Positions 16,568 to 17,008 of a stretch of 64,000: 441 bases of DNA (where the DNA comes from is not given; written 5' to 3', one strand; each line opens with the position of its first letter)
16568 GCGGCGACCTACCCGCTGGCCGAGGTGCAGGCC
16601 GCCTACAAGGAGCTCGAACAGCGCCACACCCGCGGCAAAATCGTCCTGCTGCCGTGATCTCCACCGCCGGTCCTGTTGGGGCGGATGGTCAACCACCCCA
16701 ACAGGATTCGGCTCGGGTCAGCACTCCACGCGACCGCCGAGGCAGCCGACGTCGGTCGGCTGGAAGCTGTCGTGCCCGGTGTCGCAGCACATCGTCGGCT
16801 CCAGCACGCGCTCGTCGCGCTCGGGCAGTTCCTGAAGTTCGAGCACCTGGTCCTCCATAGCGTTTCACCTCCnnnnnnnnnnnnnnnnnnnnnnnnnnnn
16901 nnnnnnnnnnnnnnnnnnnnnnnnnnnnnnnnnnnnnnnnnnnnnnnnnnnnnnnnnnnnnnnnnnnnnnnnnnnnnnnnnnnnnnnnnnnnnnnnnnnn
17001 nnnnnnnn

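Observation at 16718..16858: Hidden 46-aa ORF is a strong candidate precursor peptide (LanA)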

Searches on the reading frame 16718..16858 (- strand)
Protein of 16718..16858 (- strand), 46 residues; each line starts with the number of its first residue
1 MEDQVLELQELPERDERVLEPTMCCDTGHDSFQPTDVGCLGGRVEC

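Call 6: search_protein_families(library=pfam, proteins=[window:16718-16858:-], max_evalue=1)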
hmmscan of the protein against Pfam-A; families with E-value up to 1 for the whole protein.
window:16718-16858:- (46 aa): 0 families

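Call 7: search_protein_families(library=ncbifam, proteins=[window:16718-16858:-], max_evalue=1)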
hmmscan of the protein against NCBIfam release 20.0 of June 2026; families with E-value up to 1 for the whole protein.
window:16718-16858:- (46 aa): 1 family
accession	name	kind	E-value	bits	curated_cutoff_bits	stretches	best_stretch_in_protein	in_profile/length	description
NF038160.1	lanthi_III_c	subfamily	0.74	10.1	27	0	4-20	2-19/33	class III lanthipeptide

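Call 10: find_homologous_proteins(query=window:16721-16858:-, max_evalue=10)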
Query seq(46 aa) (46 aa): 1 proteins with E <= 10 among 1 candidates.
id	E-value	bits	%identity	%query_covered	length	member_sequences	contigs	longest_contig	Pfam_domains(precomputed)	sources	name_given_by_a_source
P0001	3.4e-24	100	100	100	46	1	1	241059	-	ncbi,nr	ncbi:hypothetical protein [Solihabitans fulvus]|nr:hypothetical protein [Solihabitans fulvus]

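Call 15: find_homologous_proteins(query=A1, max_evalue=10)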
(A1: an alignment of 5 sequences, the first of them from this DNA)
Query A1 (5 sequences) (46 aa, profile of the alignment): 23 proteins with E <= 10 among 23 candidates.
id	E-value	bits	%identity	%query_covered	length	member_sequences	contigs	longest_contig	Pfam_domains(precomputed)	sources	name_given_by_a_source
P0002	6.0e-23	98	76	80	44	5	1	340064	-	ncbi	ncbi:hypothetical protein [Embleya sp. AB8]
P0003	1.0e-19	88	73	80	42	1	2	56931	-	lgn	-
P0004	1.4e-19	88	58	80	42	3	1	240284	-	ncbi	ncbi:hypothetical protein [Embleya sp. AB8]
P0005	6.1e-19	86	66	89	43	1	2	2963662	-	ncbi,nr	ncbi:hypothetical protein [Kitasatospora xanthocidica]|nr:hypothetical protein [Kitasatospora xantho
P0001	3.0e-18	83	100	100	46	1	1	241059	-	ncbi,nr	ncbi:hypothetical protein [Solihabitans fulvus]|nr:hypothetical protein [Solihabitans fulvus]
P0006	5.5e-18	83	76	80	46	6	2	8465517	-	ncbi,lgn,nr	ncbi:hypothetical protein [Streptomyces sp. NBC_01477]|nr:hypothetical protein [Streptomyces sp. NBC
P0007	9.0e-17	79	66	89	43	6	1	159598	-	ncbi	ncbi:hypothetical protein ACFQ6N_11480 [Kitasatospora sp. NPDC056446]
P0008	1.5e-16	78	68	80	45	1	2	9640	-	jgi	jgi:hypothetical protein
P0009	5.7e-16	76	64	85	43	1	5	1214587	-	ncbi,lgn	ncbi:hypothetical protein ACFV4F_33460 [Kitasatospora sp. NPDC059722]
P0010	1.3e-15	75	72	78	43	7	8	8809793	-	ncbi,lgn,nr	ncbi:hypothetical protein QZH56_33860 [Streptomyces olivoreticuli]|nr:hypothetical protein [Streptom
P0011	1.7e-15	75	75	78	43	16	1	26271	-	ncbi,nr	ncbi:hypothetical protein [Streptomyces huiliensis]|nr:hypothetical protein [Streptomyces huiliensis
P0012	3.7e-15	73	70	80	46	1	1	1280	-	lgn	-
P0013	7.9e-15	72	65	50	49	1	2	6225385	-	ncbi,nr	ncbi:hypothetical protein [Streptomyces cellostaticus]|nr:hypothetical protein [Streptomyces cellost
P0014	1.3e-14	72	64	78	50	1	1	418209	-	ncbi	ncbi:hypothetical protein [Nonomuraea sp. NPDC002799]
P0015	2.3e-14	71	75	70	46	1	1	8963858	-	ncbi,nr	ncbi:hypothetical protein [Kitasatospora sp. MMS16-BH015]|nr:hypothetical protein [Kitasatospora sp.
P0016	9.4e-14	69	66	83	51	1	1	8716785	-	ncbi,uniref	ncbi:hypothetical protein [Streptomyces sp. R33]|uniref:FxLD family lantipeptide n=1 Tax=Streptomyce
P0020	1.9e-10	58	56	78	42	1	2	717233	-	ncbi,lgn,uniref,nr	ncbi:hypothetical protein [Kibdelosporangium aridum]|uniref:Uncharacterized protein n=1 Tax=Kibdelos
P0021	9.6e-10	56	78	59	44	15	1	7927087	-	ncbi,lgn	ncbi:hypothetical protein ACQEVX_01595 [Streptomyces syringium]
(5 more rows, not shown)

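Call 28: search_protein_families(library=ncbifam, alignment_id=A2, max_evalue=10)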
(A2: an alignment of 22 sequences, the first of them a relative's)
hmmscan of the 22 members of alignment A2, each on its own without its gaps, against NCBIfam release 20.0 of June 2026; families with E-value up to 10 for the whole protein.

A. member 1, P0001 (46 aa): 1 family
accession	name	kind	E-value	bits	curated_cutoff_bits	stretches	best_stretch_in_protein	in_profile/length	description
NF038160.1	lanthi_III_c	subfamily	0.74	10.1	27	1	4-20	2-19/33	class III lanthipeptide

B. families by the number of members that match (of 22 scanned): 5 families
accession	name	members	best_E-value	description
NF038160.1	lanthi_III_c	14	0.047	class III lanthipeptide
NF038154.3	lanthi_III_a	9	0.022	class III lanthipeptide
NF038159.1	lanthi_III_b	4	0.046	class III lanthipeptide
NF038147.1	lanti_IV_venA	2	0.15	VenA family class IV lanthipeptide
NF052237.1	biotin_BsaP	1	0.0046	biotin synthase auxiliary protein BsaP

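Call 29: search_protein_families(library=pfam, alignment_id=A2, max_evalue=10)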
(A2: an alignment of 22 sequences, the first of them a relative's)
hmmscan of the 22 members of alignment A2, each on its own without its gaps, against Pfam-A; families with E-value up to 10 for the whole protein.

A. member 1, P0001 (46 aa): 0 families

B. families by the number of members that match (of 22 scanned): 2 families
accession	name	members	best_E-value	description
PF24098.1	DUF7380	1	0.072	Domain of unknown function (DUF7380)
PF25427.2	zf-CCCH_UNK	1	0.078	UNK-like, CCCH zinc finger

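Call 30: find_encoding_contigs(protein=P0020, flank=8000, max_places=1)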
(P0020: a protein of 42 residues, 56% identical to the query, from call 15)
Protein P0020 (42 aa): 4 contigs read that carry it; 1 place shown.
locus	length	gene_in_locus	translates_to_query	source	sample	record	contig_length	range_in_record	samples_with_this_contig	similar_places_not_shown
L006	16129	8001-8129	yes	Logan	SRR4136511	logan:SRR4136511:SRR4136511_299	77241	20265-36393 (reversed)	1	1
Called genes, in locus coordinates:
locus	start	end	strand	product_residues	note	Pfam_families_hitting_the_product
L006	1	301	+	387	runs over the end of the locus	PF01053:Cys_Met_Meta_PP, PF00155:Aminotran_1_2, PF00266:Aminotran_5, PF01041:DegT_DnrJ_EryC1 (weak)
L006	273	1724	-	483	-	PF00171:Aldedh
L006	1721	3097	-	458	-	PF13520:AA_permease_2, PF00324:AA_permease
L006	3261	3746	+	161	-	PF13404:HTH_AsnC-type, PF13412:HTH_24, PF22451:NirdL-like_HTH (weak), PF22482:AsnC_trans_reg_3, PF01037:AsnC_trans_reg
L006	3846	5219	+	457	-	PF00202:Aminotran_3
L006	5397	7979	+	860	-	PF25816:RamC_N, PF00069:Pkinase, PF05147:LANC_like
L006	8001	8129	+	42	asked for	-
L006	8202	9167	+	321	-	PF05147:LANC_like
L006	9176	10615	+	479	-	PF00070:Pyr_redox (faint), PF01266:DAO (faint), PF01494:FAD_binding_3, PF03486:HI0933_like (faint), PF07992:Pyr_redox_2 (faint), PF21274:Rng_hyd_C (weak)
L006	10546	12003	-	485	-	PF00324:AA_permease, PF13520:AA_permease_2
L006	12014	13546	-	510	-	PF00890:FAD_binding_2 (weak), PF01266:DAO (weak), PF01593:Amino_oxidase, PF07992:Pyr_redox_2 (weak), PF12831:FAD_oxidored (faint), PF13450:NAD_binding_8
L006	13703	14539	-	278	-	PF00296:Bac_luciferase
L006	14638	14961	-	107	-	-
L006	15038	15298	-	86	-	PF00196:GerE (weak)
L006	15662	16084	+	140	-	PF07883:Cupin_2 (weak)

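Call 31: find_encoding_contigs(protein=P0014, flank=8000, max_places=1)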
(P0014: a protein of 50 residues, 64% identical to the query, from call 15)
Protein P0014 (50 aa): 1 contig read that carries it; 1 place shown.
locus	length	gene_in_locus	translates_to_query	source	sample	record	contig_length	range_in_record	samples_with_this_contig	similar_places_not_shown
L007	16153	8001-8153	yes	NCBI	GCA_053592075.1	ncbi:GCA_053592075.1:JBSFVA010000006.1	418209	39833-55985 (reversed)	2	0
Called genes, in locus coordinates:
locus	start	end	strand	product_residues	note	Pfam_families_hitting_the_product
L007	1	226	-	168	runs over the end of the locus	PF04978:MST, PF12867:DinB_2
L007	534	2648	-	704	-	-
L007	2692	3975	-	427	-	PF05977:MFS_3, PF07690:MFS_1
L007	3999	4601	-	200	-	PF04978:MST, PF12867:DinB_2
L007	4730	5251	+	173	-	PF00300:His_Phos_1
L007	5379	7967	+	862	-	PF25816:RamC_N, PF00069:Pkinase, PF05147:LANC_like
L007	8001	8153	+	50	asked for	-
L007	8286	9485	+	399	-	PF05147:LANC_like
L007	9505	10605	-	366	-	PF00724:Oxidored_FMN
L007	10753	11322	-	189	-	-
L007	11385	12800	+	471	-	-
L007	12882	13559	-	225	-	PF13424:TPR_12 (weak)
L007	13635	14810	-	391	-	PF00083:Sugar_tr, PF07690:MFS_1, PF06779:MFS_4 (weak)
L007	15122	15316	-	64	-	PF12844:HTH_19, PF13443:HTH_26, PF13560:HTH_31, PF01381:HTH_3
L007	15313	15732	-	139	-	-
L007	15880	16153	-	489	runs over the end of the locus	PF01494:FAD_binding_3, PF01266:DAO (faint), PF03486:HI0933_like (faint), PF07992:Pyr_redox_2 (faint), PF21274:Rng_hyd_C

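Call 32: find_encoding_contigs(protein=P0013, flank=8000, max_places=1)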
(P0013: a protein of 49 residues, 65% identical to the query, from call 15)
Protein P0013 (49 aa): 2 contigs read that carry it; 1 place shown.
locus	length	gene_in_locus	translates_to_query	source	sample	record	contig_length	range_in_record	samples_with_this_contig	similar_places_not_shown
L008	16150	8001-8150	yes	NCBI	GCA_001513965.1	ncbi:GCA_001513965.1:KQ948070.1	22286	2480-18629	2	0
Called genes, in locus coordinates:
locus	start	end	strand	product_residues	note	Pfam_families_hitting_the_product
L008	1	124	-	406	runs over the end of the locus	PF02666:PS_Dcarbxylase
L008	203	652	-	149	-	-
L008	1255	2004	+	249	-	PF13489:Methyltransf_23, PF08241:Methyltransf_11, PF08242:Methyltransf_12 (weak), PF13649:Methyltransf_25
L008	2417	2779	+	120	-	-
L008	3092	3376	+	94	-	-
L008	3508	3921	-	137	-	-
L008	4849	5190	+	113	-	-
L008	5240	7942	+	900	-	PF25816:RamC_N, PF00069:Pkinase, PF05147:LANC_like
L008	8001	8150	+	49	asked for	-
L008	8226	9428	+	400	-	PF05147:LANC_like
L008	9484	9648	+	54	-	-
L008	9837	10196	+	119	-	PF05598:DUF772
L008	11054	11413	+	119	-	PF13751:DDE_Tnp_1_6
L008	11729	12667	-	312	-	PF00494:SQS_PSY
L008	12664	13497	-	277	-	-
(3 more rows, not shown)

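Call 41: find_encoding_contigs(protein=P0001, flank=10000, max_places=2)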
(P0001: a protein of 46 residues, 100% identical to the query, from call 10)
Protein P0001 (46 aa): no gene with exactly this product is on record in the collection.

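Call 42: find_encoding_contigs(protein=P0005, flank=8000, max_places=1)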
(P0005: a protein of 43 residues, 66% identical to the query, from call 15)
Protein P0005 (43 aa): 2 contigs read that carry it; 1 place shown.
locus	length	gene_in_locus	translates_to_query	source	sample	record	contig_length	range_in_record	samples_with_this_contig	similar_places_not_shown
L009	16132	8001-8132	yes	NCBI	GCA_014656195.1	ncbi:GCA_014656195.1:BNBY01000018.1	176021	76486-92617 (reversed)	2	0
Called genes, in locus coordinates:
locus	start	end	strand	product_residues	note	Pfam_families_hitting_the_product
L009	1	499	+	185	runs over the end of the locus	PF07336:ABATE, PF11706:zf-CGNR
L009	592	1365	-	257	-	-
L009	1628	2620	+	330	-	PF13560:HTH_31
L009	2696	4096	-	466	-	PF00293:NUDIX, PF14815:NUDIX_4 (weak), PF00293:NUDIX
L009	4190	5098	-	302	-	PF14062:DUF4253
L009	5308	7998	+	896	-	PF25816:RamC_N, PF00069:Pkinase, PF05147:LANC_like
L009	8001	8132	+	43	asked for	-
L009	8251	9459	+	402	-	PF05147:LANC_like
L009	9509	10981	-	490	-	PF07690:MFS_1 (weak), PF11700:ATG22, PF03825:Nuc_H_symport (faint), PF13347:MFS_2, PF07690:MFS_1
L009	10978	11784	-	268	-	PF03009:GDPD, PF13653:GDPD_2 (weak)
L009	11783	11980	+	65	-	-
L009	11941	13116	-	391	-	PF13810:DUF4185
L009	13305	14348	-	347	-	PF00710:Asparaginase, PF17763:Asparaginase_C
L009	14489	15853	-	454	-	PF00246:Peptidase_M14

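Call 43: find_encoding_contigs(protein=P0021, flank=8000, max_places=1)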
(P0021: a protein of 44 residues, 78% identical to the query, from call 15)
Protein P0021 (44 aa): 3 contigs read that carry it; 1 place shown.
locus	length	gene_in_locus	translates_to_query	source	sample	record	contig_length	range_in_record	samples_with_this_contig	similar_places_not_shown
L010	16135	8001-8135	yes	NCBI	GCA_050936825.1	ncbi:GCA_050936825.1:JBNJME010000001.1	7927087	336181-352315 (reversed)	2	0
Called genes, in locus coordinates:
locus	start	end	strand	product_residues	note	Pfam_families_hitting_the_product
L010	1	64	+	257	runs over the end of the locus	PF12840:HTH_20, PF12802:MarR_2, PF10604:Polyketide_cyc2 (weak), PF08327:AHSA1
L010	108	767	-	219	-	PF20334:DUF6629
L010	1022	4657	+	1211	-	-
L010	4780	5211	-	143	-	-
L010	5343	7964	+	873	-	PF25816:RamC_N, PF00069:Pkinase, PF05147:LANC_like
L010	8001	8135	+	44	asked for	-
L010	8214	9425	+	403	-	PF05147:LANC_like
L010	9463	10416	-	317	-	PF00291:PALP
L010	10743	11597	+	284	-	PF00106:adh_short, PF08659:KR, PF13460:NAD_binding_10, PF13561:adh_short_C2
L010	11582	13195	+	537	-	PF07690:MFS_1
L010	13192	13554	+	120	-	PF00781:DAGK_cat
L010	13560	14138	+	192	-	-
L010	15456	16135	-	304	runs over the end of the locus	PF09995:MPAB_Lcp_cat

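Call 52: search_protein_representatives(alignment_id=A2)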
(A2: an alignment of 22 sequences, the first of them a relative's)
Query: 22 sequences, 45 profile positions. Proteins with E-value up to 0.001 (for the whole library): 16; up to 1e-10: 8; up to 1e-30: 0. The best 16 are listed.
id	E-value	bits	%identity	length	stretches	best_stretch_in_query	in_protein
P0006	3.4e-21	90.9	-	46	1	1-42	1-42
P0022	6.2e-18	80.4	-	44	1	1-45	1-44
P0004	1.8e-14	69.4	-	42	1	1-37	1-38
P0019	3.1e-14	68.6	-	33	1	1-33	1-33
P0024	1.0e-13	67.0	-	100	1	1-37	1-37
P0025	7.8e-12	60.9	-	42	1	1-32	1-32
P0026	6.6e-11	58.0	-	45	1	1-34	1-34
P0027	9.4e-11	57.5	-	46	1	1-33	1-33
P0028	1.2e-10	57.1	-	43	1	1-37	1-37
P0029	4.6e-10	55.2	-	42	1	1-37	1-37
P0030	6.3e-08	48.4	-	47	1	1-45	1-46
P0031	6.7e-08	48.3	-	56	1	1-28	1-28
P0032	7.3e-07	45.0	-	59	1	2-32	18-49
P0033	3.6e-05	39.6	-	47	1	1-41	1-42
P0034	6.4e-05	38.8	-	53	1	1-44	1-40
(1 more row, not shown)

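Call 56: find_encoding_contigs(protein=P0009, flank=6000, max_places=1)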
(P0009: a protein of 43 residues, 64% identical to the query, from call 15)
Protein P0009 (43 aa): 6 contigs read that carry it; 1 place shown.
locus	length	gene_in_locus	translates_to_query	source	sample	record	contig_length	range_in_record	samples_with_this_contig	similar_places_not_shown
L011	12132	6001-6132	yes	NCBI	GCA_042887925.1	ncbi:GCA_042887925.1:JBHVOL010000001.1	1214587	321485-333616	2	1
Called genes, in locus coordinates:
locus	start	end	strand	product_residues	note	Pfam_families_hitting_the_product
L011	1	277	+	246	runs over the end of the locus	-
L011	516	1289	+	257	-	PF16640:Big_3_5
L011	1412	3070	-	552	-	PF03816:LytR_cpsA_psr, PF13399:LytR_C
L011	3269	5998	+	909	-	PF25816:RamC_N, PF00069:Pkinase, PF05147:LANC_like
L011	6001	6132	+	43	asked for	-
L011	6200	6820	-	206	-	PF00132:Hexapep (faint)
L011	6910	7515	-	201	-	PF13671:AAA_33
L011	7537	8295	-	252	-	PF13476:AAA_23 (weak), PF00005:ABC_tran, PF02463:SMC_N (faint), PF13175:AAA_15 (faint), PF13304:AAA_21 (weak)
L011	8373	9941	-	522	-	PF01554:MatE (faint), PF03023:MurJ, PF13440:Polysacc_synt_3 (weak)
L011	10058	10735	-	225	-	-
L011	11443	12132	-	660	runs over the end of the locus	PF00122:E1-E2_ATPase, PF00702:Hydrolase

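Call 57: find_encoding_contigs(protein=P0016, flank=6000, max_places=1)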
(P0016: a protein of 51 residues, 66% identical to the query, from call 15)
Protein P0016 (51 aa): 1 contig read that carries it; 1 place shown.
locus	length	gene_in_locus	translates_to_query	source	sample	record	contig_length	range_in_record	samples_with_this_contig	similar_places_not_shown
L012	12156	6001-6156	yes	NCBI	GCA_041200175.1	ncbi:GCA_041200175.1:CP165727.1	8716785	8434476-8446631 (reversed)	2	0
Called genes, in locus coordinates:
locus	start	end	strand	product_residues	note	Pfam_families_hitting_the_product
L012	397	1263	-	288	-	PF05368:NmrA, PF13460:NAD_binding_10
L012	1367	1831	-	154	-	-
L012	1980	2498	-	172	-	PF25213:HVO_A0261_N (weak), PF01047:MarR, PF12802:MarR_2, PF09339:HTH_IclR (faint)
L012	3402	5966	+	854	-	PF25816:RamC_N, PF00069:Pkinase, PF05147:LANC_like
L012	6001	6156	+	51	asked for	-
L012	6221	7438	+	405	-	PF05147:LANC_like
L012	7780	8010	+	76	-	-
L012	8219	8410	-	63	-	-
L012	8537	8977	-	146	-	-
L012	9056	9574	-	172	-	-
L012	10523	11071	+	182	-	PF09346:SMI1_KNR4 (weak), PF14568:SUKH_6 (weak)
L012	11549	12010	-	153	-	PF00932:LTD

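Call 58: find_encoding_contigs(protein=P0006, flank=6000, max_places=1)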
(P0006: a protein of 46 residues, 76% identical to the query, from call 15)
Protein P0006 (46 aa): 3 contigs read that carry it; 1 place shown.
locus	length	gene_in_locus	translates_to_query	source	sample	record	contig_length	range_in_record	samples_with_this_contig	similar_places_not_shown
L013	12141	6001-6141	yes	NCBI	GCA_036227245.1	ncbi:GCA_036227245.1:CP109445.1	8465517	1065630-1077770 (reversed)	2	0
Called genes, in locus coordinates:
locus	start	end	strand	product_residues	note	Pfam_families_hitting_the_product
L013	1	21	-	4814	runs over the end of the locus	PF00668:Condensation, PF00501:AMP-binding, PF13193:AMP-binding_C, PF00550:PP-binding, PF00668:Condensation, PF00501:AMP-binding, PF00550:PP-binding, PF00668:Condensation, +9 more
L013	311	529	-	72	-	PF03621:MbtH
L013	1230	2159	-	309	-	PF07690:MFS_1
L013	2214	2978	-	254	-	-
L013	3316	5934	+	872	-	PF25816:RamC_N, PF00069:Pkinase, PF05147:LANC_like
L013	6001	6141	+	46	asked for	-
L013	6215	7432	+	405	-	PF05147:LANC_like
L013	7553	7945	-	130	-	PF01258:zf-dskA_traR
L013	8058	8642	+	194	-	PF08719:NADAR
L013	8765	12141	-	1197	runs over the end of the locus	PF05729:NACHT, PF23598:LRR_14 (faint), PF12799:LRR_4 (faint), PF23952:LRR_EndoS (faint), PF25013:LRR_Zer-1 (faint), PF25019:LRR_R13L1-DRL21 (faint)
